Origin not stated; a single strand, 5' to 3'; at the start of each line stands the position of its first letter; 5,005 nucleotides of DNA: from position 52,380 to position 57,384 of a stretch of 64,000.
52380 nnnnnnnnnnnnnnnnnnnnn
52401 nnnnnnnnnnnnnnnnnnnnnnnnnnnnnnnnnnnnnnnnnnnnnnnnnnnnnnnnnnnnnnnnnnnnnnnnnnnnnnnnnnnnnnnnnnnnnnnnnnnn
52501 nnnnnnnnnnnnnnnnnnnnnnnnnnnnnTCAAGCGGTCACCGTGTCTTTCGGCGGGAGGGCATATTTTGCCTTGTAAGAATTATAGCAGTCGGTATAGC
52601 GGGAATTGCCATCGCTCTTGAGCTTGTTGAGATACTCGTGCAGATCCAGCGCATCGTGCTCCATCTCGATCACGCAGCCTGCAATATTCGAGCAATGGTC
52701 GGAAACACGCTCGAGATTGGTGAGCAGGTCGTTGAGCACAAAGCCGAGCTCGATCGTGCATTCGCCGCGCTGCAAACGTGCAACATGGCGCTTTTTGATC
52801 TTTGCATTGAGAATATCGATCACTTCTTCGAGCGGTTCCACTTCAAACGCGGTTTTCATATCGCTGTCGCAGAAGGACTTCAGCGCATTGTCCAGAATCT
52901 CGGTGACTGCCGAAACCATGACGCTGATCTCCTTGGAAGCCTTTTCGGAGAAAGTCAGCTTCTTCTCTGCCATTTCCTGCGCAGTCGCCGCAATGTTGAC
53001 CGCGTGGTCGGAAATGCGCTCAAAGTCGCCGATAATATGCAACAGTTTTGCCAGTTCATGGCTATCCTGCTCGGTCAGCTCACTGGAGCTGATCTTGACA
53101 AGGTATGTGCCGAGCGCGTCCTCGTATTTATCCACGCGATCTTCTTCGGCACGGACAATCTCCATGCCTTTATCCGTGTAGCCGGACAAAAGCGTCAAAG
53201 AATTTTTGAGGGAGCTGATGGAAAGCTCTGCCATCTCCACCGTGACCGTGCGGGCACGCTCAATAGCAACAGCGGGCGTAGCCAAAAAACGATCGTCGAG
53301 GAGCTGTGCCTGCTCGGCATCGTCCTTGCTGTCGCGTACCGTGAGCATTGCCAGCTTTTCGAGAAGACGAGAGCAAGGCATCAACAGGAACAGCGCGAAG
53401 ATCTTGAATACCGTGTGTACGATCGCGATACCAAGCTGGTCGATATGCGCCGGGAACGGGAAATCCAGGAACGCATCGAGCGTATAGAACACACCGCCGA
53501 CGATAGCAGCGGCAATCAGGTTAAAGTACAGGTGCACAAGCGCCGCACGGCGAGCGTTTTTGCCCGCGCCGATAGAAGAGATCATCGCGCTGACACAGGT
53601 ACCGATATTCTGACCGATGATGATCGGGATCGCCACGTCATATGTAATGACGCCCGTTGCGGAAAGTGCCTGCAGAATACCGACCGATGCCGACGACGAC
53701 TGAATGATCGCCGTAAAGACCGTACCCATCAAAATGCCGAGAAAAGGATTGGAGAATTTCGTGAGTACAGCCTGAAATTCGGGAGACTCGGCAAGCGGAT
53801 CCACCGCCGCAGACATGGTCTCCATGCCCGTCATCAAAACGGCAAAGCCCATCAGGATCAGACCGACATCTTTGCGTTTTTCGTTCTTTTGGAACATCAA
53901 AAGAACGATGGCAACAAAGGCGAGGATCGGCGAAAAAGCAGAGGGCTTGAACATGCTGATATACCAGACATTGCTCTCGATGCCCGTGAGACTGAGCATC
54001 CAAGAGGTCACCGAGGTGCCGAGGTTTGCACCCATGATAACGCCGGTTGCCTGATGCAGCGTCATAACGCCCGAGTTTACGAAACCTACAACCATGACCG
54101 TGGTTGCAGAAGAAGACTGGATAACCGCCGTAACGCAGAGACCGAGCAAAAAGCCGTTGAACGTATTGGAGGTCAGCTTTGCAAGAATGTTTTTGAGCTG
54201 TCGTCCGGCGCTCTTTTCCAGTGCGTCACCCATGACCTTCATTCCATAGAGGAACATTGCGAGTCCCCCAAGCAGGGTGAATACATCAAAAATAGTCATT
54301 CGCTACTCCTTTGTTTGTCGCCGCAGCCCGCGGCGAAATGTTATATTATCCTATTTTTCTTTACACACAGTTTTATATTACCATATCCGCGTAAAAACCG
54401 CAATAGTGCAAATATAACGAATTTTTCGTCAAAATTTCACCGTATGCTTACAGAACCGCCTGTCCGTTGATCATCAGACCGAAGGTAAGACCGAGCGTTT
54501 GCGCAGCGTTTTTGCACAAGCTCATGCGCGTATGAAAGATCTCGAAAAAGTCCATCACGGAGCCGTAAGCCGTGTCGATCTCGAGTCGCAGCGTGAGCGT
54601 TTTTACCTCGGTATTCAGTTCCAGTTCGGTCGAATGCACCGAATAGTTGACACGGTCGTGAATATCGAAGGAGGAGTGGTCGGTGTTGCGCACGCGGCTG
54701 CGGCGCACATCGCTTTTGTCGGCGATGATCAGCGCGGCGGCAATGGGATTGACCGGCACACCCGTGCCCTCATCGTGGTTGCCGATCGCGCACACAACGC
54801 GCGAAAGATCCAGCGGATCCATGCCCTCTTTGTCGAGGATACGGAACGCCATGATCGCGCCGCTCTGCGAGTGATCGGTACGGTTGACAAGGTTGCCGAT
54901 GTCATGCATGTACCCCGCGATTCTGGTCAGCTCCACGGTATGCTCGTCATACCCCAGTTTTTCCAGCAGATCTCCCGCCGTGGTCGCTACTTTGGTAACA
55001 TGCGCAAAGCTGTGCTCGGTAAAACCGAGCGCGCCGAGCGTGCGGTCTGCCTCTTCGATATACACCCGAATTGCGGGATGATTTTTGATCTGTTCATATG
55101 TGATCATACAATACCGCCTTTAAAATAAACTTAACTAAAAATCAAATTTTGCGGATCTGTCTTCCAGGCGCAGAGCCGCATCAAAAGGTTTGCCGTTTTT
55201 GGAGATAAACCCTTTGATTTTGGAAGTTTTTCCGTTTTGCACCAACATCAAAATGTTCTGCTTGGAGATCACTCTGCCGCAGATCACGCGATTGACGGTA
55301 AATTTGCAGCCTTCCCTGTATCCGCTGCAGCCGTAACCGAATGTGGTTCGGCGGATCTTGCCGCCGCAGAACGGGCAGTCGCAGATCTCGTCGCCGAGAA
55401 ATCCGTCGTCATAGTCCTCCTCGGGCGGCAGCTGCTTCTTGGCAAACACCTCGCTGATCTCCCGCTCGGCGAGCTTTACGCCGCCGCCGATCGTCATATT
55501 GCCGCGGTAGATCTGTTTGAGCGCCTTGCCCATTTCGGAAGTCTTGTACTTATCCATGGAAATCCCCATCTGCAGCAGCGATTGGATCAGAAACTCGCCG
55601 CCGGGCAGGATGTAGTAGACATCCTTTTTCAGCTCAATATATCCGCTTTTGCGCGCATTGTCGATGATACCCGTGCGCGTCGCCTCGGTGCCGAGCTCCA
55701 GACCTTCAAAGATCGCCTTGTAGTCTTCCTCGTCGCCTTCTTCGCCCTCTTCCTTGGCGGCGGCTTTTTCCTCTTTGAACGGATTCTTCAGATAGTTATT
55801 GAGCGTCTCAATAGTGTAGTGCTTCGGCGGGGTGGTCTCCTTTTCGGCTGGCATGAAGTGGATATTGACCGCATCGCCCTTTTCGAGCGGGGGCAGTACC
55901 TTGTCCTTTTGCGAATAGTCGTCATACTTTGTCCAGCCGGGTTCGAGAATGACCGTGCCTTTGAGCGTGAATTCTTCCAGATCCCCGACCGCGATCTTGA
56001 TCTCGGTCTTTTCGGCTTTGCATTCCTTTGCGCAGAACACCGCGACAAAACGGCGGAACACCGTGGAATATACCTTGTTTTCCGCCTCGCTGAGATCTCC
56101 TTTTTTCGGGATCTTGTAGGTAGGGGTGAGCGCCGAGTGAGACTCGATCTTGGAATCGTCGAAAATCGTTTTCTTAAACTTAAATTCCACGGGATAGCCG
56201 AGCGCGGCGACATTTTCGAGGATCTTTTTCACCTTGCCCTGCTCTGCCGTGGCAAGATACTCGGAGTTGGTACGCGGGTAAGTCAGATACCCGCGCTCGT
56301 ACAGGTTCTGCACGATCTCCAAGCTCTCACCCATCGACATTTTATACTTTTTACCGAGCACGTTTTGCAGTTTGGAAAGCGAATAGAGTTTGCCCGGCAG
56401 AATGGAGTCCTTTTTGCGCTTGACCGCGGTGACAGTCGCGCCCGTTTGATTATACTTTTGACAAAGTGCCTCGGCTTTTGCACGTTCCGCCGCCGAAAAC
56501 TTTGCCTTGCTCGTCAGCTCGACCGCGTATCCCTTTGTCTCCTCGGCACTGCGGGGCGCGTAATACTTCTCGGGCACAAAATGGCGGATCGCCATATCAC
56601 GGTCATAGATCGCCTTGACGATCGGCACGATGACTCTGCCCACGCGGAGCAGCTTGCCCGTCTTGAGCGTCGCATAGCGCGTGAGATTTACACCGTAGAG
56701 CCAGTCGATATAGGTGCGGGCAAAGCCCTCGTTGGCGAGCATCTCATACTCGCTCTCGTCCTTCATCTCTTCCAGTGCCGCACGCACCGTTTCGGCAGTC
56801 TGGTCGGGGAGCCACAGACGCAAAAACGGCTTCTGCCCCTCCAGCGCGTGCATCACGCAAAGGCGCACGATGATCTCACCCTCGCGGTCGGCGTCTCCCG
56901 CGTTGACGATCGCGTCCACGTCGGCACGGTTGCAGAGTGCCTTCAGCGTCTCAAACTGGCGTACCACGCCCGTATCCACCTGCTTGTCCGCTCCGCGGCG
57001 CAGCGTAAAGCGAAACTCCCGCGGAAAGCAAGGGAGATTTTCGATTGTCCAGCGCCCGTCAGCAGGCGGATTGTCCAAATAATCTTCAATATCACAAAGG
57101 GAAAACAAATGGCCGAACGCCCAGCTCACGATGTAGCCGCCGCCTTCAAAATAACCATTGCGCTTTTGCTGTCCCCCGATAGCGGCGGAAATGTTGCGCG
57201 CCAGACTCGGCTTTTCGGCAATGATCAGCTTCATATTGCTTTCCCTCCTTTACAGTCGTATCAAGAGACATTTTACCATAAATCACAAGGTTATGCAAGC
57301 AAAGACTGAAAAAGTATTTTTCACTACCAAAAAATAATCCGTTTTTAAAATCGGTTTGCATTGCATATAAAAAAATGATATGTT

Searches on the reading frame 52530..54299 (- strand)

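Call 19: search_protein_families(library=pfam, proteins=[window:52530-54299:-], max_evalue=0.001)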
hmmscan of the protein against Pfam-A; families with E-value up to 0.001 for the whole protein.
window:52530-54299:- (589 aa): 2 families
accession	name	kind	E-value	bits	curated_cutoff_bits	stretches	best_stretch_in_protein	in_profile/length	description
PF02690.20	Na_Pi_cotrans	-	1.3e-64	216.7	29.1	2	15-163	1-136/137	Na+/Pi-cotransporter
PF01895.24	PhoU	-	1.1e-28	99.9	23.5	2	354-438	2-87/89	PhoU domain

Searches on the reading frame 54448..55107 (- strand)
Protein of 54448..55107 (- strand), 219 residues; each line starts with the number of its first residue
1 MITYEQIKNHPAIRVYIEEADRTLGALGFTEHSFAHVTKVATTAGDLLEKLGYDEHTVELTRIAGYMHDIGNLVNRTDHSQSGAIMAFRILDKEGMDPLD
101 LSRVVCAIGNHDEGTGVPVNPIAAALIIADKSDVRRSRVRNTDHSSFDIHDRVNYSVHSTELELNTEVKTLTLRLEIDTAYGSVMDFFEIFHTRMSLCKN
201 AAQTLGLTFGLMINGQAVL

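Call 19: search_protein_families(library=pfam, proteins=[window:54448-55107:-], max_evalue=0.001)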
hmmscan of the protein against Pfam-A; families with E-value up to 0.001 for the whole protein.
window:54448-55107:- (219 aa): 1 family
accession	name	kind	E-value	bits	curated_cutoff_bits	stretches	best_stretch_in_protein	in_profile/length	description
PF01966.28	HD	-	4.2e-08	33.9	22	1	34-128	2-106/116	HD domain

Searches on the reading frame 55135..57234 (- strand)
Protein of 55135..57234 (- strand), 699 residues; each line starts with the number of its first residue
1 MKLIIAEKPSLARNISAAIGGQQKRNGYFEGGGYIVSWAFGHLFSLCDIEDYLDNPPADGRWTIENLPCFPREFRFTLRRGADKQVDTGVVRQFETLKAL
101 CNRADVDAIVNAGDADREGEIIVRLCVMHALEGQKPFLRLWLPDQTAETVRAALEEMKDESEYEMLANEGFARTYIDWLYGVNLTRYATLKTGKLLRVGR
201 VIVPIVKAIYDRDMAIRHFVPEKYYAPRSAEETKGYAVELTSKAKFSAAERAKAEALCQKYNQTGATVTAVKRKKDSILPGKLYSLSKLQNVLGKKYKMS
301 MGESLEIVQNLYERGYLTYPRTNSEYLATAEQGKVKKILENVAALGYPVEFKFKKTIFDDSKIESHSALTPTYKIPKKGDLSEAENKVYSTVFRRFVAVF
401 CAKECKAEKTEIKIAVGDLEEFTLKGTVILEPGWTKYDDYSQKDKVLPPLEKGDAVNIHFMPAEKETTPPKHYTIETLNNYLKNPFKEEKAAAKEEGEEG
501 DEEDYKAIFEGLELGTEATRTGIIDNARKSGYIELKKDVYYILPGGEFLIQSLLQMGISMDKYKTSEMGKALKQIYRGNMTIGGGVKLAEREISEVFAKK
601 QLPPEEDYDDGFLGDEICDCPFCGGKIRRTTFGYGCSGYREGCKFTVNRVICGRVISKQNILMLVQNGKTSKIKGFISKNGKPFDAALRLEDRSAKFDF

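Call 19: search_protein_families(library=pfam, proteins=[window:55135-57234:-], max_evalue=0.001)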
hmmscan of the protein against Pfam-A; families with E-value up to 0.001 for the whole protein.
window:55135-57234:- (699 aa): 3 families
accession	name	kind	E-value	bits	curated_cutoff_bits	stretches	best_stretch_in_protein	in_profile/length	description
PF01131.25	Topoisom_bac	-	6.4e-80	269.6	35.1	1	163-581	3-405/411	DNA topoisomerase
PF13342.12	Toprim_Crpt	-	6.3e-21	74.6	32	1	642-699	1-59/60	C-terminal repeat of topoisomerase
PF01751.28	Toprim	-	7.7e-07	29.7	23.1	1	2-127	1-77/96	Toprim domain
